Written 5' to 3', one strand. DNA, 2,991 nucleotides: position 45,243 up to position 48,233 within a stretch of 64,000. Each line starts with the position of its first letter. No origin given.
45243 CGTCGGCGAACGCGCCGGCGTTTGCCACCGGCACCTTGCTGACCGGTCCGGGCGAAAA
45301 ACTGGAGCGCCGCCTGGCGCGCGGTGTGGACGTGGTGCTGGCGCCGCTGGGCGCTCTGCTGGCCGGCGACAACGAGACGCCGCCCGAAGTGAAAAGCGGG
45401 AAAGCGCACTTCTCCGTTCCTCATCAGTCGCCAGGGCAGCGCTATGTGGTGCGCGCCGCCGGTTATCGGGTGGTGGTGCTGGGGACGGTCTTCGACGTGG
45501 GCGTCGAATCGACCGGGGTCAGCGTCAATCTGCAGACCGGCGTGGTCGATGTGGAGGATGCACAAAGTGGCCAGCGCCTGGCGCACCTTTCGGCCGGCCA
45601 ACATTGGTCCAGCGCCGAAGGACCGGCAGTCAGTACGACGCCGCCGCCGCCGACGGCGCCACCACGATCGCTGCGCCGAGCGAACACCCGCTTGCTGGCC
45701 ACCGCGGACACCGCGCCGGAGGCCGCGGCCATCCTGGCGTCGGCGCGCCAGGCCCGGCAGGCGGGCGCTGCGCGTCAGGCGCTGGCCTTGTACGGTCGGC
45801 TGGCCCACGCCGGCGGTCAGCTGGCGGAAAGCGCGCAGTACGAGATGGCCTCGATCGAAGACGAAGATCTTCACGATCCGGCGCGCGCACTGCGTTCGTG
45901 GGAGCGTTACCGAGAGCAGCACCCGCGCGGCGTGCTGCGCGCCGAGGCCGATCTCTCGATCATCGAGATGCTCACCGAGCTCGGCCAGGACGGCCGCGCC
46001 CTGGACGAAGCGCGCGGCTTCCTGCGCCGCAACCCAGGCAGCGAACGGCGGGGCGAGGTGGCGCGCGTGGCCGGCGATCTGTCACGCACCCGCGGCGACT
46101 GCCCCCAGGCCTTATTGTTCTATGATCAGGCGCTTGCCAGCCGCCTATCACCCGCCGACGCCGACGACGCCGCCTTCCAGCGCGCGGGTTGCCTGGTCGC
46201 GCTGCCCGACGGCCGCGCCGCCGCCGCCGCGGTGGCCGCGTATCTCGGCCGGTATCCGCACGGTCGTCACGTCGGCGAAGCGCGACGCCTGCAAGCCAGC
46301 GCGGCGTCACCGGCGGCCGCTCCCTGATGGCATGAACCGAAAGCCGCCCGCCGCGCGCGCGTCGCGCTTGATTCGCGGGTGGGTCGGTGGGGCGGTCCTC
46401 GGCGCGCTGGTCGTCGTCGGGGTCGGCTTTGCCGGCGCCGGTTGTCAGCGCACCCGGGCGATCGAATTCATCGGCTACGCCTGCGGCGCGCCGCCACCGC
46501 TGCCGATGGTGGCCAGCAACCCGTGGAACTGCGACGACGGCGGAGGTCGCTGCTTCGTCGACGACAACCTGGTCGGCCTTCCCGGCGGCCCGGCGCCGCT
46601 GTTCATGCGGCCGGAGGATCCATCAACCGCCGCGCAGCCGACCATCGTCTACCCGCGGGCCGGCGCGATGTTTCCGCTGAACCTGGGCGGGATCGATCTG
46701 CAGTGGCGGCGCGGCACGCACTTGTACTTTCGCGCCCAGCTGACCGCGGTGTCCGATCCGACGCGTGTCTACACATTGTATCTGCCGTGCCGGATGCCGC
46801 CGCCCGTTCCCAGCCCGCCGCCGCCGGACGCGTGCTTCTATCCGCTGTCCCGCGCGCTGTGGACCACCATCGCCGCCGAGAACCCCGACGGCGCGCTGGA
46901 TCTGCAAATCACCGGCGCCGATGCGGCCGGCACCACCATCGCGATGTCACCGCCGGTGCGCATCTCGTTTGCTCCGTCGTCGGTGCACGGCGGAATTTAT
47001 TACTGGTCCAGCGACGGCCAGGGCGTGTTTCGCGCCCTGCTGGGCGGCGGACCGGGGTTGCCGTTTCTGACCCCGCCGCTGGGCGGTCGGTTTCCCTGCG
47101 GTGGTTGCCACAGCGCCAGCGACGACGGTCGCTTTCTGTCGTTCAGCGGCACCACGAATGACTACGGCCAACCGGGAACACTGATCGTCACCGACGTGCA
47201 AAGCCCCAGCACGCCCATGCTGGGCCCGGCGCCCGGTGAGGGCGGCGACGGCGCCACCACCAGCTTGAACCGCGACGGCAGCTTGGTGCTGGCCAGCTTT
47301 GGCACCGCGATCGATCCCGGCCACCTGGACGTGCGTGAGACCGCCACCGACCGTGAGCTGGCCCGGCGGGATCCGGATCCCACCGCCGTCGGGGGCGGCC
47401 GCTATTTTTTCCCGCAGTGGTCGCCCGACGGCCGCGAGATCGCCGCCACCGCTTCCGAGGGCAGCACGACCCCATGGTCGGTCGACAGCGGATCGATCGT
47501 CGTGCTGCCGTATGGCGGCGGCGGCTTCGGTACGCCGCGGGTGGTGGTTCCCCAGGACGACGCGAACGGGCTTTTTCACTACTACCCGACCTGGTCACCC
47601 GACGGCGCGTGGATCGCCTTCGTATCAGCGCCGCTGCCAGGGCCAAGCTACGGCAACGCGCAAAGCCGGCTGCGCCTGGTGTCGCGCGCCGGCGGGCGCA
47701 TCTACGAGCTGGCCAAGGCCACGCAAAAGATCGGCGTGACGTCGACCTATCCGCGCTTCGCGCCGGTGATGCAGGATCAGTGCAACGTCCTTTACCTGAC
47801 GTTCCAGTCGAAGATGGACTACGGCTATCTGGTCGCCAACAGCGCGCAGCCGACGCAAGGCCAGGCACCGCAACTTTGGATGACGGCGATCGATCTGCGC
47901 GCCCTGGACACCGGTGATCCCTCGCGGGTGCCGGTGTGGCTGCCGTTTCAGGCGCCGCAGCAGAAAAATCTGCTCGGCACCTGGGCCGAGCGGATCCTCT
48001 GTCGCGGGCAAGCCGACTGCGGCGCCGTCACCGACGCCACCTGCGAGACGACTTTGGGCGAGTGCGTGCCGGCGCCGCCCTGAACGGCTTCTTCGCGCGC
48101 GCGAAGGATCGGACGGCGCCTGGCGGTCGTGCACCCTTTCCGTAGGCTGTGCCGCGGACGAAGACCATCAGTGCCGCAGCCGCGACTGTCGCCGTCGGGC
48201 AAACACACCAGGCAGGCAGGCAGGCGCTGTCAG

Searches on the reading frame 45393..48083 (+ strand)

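Call 67: search_protein_families(library=pfam, proteins=[window:45393-48083:+], max_evalue=0.01)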
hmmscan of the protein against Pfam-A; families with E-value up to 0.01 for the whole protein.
window:45393-48083:+ (896 aa): 1 family
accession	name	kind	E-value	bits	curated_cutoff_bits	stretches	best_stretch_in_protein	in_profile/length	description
PF07676.18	PD40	-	8.8e-05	22.8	20.9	1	729-745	11-27/38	WD40-like Beta Propeller Repeat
